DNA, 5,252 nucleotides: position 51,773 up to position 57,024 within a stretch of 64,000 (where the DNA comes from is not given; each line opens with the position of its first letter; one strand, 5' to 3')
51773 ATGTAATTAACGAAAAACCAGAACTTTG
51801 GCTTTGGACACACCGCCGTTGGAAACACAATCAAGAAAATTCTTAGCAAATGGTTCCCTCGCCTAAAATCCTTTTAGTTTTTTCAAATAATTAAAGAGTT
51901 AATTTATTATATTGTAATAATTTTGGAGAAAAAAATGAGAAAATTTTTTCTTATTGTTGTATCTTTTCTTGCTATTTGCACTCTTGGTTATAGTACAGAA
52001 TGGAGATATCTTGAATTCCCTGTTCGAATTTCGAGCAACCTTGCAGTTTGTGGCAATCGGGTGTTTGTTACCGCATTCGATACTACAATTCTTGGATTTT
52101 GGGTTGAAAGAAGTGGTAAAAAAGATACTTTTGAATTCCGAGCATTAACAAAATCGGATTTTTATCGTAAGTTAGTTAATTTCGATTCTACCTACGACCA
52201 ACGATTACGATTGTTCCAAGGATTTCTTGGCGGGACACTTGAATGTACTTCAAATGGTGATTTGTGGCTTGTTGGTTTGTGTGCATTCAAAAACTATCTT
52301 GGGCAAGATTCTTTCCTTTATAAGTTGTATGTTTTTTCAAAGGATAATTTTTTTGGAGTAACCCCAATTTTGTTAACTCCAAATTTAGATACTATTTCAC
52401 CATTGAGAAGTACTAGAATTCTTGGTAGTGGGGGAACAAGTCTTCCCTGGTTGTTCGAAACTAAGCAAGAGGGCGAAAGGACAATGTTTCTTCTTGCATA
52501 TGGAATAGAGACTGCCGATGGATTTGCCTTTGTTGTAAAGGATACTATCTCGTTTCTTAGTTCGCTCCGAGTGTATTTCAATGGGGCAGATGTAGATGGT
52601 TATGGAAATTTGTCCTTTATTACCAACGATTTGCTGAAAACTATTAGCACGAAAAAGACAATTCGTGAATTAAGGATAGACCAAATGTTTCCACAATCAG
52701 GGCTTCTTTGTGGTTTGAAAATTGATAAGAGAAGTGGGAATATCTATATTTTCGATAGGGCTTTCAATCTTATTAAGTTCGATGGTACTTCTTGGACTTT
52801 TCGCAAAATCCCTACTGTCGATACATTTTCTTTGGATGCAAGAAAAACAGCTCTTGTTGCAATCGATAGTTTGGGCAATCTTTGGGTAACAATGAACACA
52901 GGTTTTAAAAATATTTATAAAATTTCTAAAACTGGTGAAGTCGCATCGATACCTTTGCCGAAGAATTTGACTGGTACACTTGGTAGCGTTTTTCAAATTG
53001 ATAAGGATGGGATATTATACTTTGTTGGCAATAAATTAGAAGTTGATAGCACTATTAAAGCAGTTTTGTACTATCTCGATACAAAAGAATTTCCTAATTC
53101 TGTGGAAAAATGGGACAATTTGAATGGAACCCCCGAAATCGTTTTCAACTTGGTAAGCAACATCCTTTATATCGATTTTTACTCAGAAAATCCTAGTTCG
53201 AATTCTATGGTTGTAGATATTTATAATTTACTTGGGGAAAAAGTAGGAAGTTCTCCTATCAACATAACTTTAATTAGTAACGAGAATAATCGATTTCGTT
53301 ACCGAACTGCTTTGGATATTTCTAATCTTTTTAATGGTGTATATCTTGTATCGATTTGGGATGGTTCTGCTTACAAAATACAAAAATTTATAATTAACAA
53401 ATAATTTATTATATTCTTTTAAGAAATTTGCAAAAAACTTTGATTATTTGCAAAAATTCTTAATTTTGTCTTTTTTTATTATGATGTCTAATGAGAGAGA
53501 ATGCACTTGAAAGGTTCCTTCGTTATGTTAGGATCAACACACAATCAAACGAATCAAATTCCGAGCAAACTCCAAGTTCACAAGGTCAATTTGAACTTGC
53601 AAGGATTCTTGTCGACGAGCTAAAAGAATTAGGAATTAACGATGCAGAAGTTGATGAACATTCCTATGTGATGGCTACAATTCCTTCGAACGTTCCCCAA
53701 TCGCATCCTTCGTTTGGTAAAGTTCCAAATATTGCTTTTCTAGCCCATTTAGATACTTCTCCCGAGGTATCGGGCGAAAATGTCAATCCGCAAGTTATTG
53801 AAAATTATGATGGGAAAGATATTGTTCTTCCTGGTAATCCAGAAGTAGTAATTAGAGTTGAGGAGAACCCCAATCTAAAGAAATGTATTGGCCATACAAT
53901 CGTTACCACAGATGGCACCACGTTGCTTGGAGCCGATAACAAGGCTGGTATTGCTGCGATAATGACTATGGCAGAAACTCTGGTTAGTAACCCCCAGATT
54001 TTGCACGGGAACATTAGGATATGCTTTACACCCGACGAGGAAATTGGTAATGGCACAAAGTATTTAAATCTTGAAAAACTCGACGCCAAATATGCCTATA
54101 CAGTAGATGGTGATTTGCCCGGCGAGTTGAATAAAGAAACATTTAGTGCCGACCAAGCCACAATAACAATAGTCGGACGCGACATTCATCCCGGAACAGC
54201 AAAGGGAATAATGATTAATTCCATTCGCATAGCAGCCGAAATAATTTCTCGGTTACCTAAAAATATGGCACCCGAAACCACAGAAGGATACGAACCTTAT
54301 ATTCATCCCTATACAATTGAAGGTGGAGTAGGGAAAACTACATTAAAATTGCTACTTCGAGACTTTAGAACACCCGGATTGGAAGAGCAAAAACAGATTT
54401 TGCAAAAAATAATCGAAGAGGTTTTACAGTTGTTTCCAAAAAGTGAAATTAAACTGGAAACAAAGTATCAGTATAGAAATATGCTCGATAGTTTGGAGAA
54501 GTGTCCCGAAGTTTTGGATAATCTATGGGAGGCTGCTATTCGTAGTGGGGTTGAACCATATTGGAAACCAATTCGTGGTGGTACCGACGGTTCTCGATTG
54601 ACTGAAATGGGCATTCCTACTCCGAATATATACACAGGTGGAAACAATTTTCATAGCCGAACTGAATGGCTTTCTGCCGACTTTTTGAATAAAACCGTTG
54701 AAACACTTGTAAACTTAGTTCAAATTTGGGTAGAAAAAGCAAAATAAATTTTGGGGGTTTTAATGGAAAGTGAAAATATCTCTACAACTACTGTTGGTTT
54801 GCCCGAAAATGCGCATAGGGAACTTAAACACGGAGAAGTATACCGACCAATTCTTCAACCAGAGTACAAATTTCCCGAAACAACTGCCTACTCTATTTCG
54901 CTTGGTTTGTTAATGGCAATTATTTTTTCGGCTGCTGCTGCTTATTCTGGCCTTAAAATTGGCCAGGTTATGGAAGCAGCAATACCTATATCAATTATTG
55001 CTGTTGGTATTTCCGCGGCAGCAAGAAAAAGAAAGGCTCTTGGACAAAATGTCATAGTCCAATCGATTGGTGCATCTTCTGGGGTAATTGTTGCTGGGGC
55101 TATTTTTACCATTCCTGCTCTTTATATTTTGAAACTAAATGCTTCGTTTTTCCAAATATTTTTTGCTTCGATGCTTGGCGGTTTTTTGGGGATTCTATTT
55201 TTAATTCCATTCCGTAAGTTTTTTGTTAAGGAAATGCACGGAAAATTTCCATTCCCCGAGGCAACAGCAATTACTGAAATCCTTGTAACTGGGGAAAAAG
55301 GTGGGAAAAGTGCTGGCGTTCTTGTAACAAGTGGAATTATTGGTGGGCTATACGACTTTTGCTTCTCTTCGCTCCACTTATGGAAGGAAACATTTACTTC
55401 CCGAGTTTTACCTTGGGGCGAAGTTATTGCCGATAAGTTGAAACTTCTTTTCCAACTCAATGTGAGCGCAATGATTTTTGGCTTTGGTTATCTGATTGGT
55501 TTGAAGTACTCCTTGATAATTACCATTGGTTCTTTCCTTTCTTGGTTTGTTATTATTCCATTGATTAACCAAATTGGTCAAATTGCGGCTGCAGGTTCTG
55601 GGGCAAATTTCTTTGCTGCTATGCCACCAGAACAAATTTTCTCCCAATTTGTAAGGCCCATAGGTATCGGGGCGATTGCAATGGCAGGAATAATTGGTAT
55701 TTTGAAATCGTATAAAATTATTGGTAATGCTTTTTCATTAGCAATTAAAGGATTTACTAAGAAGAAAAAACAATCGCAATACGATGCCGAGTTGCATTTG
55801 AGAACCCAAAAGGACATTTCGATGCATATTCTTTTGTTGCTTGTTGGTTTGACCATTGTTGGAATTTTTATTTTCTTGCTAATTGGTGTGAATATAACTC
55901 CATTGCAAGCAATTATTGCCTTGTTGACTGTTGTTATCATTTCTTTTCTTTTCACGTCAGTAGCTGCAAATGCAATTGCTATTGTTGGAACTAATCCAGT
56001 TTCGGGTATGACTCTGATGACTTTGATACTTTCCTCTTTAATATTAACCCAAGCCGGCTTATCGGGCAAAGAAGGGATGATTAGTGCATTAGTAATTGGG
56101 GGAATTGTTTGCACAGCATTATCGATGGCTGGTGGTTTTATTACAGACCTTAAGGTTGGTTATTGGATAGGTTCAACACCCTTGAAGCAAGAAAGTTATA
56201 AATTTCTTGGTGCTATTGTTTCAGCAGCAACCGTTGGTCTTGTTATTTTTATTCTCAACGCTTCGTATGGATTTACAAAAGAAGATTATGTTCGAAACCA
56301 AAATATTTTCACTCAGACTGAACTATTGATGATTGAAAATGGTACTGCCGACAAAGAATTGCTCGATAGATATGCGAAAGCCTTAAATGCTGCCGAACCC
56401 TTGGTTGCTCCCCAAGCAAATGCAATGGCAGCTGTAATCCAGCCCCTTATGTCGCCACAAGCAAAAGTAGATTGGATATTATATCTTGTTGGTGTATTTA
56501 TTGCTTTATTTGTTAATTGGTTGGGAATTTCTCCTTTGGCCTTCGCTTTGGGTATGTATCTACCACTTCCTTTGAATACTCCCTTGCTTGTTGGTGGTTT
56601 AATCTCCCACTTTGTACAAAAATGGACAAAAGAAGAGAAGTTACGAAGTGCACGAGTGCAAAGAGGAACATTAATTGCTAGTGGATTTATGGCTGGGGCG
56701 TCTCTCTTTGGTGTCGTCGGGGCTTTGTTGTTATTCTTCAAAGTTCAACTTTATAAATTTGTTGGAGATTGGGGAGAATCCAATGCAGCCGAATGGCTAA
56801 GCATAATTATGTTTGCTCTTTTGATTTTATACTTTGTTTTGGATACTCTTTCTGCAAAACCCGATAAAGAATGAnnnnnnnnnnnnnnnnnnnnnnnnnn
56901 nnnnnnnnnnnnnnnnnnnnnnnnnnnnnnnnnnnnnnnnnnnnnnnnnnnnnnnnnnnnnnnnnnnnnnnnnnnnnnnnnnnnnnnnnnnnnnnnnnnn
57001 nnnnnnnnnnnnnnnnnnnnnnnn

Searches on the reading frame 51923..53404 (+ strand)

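Call 22: search_protein_families(library=pfam, proteins=[window:51923-53404:+], max_evalue=0.1)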
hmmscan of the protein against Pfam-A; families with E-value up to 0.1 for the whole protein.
window:51923-53404:+ (493 aa): 3 families
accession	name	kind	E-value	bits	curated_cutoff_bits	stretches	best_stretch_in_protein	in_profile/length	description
PF18962.6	Por_Secre_tail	-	3.1e-08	34.2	27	1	412-491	7-75/75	Secretion system C-terminal sorting domain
PF24684.1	Vgb_lyase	-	0.005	16.1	50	1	310-369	142-198/290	Virginiamycin B lyase family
PF07494.17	Reg_prop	-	0.078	13.7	20.4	0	313-324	11-22/24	Two component regulator propeller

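Call 23: search_protein_families(library=ncbifam, proteins=[window:51923-53404:+], max_evalue=0.1)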
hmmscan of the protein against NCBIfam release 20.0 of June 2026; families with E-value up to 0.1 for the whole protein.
window:51923-53404:+ (493 aa): 3 families
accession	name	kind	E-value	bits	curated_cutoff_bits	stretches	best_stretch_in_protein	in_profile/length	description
TIGR04183.1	Por_Secre_tail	domain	4.5e-05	23.4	23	1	420-492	14-72/72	T9SS type A sorting domain-containing protein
NF000096.1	stregra_B_VgbB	exception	0.0007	18.9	600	1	304-362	55-111/295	streptogramin B lyase Vgb(B)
NF038113.1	T9SSA_dep_M36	equivalog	0.046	11.8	885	1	423-492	798-869/869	T9SS-dependent M36 family metallopeptidase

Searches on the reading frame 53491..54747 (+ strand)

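Call 22: search_protein_families(library=pfam, proteins=[window:53491-54747:+], max_evalue=0.1)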
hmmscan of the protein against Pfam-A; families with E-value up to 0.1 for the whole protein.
window:53491-54747:+ (418 aa): 5 families
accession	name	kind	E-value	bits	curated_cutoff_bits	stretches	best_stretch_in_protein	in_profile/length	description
PF01546.33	Peptidase_M20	-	9.3e-14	52.3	24.6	1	148-411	34-205/206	Peptidase family M20/M25/M40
PF07687.19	M20_dimer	-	3.1e-11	43.6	21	1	217-316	3-104/107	Peptidase dimerisation domain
PF05343.19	Peptidase_M42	-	4.6e-06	26.3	23.2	1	148-210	133-193/292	M42 glutamyl aminopeptidase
PF04389.22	Peptidase_M28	-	0.0056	16.9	21.3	1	149-219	32-104/193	Peptidase family M28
PF07942.18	CARME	-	0.074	12.8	27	0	282-320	16-54/268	Carnosine N-methyltransferase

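Call 23: search_protein_families(library=ncbifam, proteins=[window:53491-54747:+], max_evalue=0.1)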
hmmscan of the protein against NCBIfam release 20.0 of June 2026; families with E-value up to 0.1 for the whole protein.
window:53491-54747:+ (418 aa): 25 families
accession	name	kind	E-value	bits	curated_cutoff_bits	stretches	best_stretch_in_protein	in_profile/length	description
NF003976.0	PRK05469.1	subfamily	6.2e-162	539.1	255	1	2-416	2-408/409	tripeptide aminopeptidase PepT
TIGR01882.1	peptidase-T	equivalog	2e-139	465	285.75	1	3-417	3-410/410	peptidase T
NF009920.0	PRK13381.1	subfamily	5.4e-124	414.2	293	1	3-413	7-408/412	peptidase T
TIGR01883.1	PepT-like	hypoth_equivalog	6.4e-29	101.1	274.25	1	130-410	81-360/361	peptidase T-like protein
TIGR01910.1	DapE-ArgE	subfamily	2.1e-10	40.4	217.6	1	148-402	104-370/373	ArgE/DapE family deacylase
NF005602.0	PRK07338.1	equivalog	2.3e-10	39.6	357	1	148-399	130-385/409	hydrolase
NF006399.0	PRK08651.1-2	equivalog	7.5e-09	35.1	381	2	342-411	331-402/405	succinyl-diaminopimelate desuccinylase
NF006400.0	PRK08651.1-3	equivalog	3e-07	29.6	374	1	148-261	122-237/410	succinyl-diaminopimelate desuccinylase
TIGR01900.1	dapE-gram_pos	equivalog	2.3e-06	26.8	304.2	1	74-407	53-347/351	succinyl-diaminopimelate desuccinylase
TIGR01893.1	aa-his-dipept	subfamily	3.6e-06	25.9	343.75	1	133-212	94-169/478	beta-Ala-His dipeptidase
NF006403.0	PRK08652.1-1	equivalog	3e-05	23.2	427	1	147-377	90-313/354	acetylornithine deacetylase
NF006579.0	PRK09104.1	subfamily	0.00047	19.2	327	0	3-91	18-96/465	hypothetical protein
NF004788.0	PRK06133.1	subfamily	0.00054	19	349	1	148-238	142-235/417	glutamate carboxypeptidase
TIGR01891.1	amidohydrolases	subfamily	0.0012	18.1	153.75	1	155-325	96-283/366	amidohydrolase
NF006398.0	PRK08651.1-1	equivalog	0.0012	17.9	439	0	148-260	118-235/403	succinyl-diaminopimelate desuccinylase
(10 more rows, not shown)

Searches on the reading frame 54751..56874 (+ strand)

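Call 22: search_protein_families(library=pfam, proteins=[window:54751-56874:+], max_evalue=0.1)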
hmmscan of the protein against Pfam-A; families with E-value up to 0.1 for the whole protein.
window:54751-56874:+ (707 aa): 2 families
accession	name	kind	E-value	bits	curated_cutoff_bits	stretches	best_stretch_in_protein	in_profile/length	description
PF03169.20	OPT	-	1.3e-90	305.3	25.8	2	44-513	2-500/623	OPT oligopeptide transporter protein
PF13342.12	Toprim_Crpt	-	0.095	13.1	32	0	332-357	32-56/60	C-terminal repeat of topoisomerase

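Call 23: search_protein_families(library=ncbifam, proteins=[window:54751-56874:+], max_evalue=0.1)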
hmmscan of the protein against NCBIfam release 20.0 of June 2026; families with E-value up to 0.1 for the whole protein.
window:54751-56874:+ (707 aa): 2 families
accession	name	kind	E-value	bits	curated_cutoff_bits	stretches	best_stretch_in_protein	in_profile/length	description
TIGR00733.1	TIGR00733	equivalog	4.5e-75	253.3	182.5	2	44-519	2-468/589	OPT family oligopeptide transporter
TIGR00728.1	OPT_sfam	superfamily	2.6e-37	128.8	128.35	1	41-659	14-654/659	OPT family oligopeptide transporter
